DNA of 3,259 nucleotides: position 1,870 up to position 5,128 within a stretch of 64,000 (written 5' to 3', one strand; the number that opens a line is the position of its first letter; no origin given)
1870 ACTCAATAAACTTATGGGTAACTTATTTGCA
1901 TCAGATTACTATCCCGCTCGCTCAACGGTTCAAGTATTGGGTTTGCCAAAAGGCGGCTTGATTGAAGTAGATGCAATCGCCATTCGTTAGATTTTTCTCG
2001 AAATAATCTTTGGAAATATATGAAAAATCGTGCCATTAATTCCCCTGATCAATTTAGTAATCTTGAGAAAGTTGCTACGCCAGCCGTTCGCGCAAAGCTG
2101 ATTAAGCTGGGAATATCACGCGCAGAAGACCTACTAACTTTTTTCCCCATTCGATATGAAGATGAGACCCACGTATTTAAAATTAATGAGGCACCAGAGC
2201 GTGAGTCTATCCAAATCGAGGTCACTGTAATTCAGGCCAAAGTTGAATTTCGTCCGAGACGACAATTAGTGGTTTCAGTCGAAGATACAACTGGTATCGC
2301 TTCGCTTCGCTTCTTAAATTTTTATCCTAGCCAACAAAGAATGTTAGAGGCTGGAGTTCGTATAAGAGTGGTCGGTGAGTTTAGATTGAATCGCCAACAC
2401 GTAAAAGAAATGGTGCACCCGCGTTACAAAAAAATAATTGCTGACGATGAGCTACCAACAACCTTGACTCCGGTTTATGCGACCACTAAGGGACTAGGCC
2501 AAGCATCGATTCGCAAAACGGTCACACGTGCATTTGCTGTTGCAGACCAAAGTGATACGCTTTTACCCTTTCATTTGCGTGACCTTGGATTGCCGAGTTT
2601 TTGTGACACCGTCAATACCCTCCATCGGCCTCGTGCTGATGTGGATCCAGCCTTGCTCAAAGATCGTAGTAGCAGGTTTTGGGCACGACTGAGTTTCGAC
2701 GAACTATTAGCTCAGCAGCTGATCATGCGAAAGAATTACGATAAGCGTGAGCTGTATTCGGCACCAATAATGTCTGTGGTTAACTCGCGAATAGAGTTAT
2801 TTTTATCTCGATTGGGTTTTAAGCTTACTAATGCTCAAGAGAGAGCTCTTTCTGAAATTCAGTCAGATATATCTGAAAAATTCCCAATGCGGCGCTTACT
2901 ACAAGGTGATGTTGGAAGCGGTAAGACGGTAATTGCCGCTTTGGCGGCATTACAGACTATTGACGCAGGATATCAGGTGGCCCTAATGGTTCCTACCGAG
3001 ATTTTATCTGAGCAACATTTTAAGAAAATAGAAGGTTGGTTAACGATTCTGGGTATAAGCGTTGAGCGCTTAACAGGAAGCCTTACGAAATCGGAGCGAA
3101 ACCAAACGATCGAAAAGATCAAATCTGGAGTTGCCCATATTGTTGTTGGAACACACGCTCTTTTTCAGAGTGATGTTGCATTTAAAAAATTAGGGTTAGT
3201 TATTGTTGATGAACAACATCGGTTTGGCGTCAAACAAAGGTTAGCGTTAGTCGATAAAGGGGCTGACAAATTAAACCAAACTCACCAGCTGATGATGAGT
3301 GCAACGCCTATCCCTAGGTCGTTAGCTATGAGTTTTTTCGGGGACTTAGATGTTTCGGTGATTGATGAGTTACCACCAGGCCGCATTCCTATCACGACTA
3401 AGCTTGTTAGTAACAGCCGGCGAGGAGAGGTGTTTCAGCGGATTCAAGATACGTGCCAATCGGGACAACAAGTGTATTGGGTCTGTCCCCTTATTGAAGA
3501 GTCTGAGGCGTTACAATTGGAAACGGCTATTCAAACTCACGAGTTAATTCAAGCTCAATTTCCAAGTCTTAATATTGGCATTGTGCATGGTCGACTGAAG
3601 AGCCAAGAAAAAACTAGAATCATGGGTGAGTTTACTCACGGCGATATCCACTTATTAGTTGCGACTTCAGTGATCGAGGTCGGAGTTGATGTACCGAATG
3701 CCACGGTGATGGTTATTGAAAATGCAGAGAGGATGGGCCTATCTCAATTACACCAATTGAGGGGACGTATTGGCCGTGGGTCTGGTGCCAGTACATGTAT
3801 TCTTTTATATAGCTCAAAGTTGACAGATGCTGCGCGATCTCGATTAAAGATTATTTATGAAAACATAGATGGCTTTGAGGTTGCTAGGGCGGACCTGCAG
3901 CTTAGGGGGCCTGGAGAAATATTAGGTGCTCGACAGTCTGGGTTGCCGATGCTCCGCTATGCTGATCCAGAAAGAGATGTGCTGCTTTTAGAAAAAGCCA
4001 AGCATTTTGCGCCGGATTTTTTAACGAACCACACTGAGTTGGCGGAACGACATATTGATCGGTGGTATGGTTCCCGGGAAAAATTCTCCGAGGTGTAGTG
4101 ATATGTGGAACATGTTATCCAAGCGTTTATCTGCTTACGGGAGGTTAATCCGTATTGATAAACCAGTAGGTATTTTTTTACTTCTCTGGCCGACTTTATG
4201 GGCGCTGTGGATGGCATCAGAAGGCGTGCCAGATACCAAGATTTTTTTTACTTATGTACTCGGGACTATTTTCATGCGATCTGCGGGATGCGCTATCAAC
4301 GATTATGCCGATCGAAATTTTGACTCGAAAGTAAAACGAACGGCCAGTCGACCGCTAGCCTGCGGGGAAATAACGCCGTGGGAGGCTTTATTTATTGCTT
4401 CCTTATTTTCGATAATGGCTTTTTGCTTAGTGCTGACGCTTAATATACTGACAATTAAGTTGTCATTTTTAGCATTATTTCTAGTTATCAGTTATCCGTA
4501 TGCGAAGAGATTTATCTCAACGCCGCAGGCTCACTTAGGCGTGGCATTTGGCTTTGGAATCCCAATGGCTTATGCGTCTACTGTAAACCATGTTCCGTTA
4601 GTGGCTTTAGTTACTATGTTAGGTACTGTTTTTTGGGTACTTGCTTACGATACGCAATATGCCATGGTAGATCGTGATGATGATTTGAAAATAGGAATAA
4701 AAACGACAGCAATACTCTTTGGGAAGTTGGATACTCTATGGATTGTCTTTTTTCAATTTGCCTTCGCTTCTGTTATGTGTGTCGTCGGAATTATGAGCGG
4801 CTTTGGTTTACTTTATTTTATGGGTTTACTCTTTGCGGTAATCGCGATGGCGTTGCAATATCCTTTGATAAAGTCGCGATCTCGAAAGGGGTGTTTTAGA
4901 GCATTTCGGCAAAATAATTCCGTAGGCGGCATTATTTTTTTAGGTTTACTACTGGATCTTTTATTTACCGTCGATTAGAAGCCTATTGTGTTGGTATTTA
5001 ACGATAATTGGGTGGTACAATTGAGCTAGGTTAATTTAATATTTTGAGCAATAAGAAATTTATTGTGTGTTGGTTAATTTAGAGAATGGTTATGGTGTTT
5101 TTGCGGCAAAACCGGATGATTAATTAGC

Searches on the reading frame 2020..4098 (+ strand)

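Call 39: search_protein_families(library=pfam, proteins=[window:2020-4098:+], max_evalue=0.00001)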
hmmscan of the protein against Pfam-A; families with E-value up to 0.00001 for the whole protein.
window:2020-4098:+ (692 aa): 6 families
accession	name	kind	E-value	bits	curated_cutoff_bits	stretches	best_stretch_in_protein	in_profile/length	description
PF00270.35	DEAD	-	1.4e-27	96.9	26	1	272-435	3-164/167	DEAD/DEAH box helicase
PF00271.37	Helicase_C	-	4.1e-24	85.4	23.5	1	477-586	8-108/110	Helicase conserved C-terminal domain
PF04851.21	ResIII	-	1.7e-13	51.3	22.5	1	267-430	2-162/164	Type III restriction enzyme, res subunit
PF17191.10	RecG_wedge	-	1.9e-10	41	23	1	24-171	12-158/162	RecG wedge domain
PF19833.4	RecG_dom3_C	-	2.5e-09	37.5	26.8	1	617-674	3-61/87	ATP-dependent DNA helicase RecG, domain 3, C-terminal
PF00176.29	SNF2-rel_dom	-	2.1e-06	27.5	24.9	1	293-436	21-169/290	SNF2-related domain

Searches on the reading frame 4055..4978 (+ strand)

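Call 39: search_protein_families(library=pfam, proteins=[window:4055-4978:+], max_evalue=0.00001)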
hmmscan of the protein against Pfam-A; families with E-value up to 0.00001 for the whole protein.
window:4055-4978:+ (307 aa): 1 family
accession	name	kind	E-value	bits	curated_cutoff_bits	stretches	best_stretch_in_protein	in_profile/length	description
PF01040.23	UbiA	-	1.3e-62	211.8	34.2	1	43-284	1-244/250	UbiA prenyltransferase family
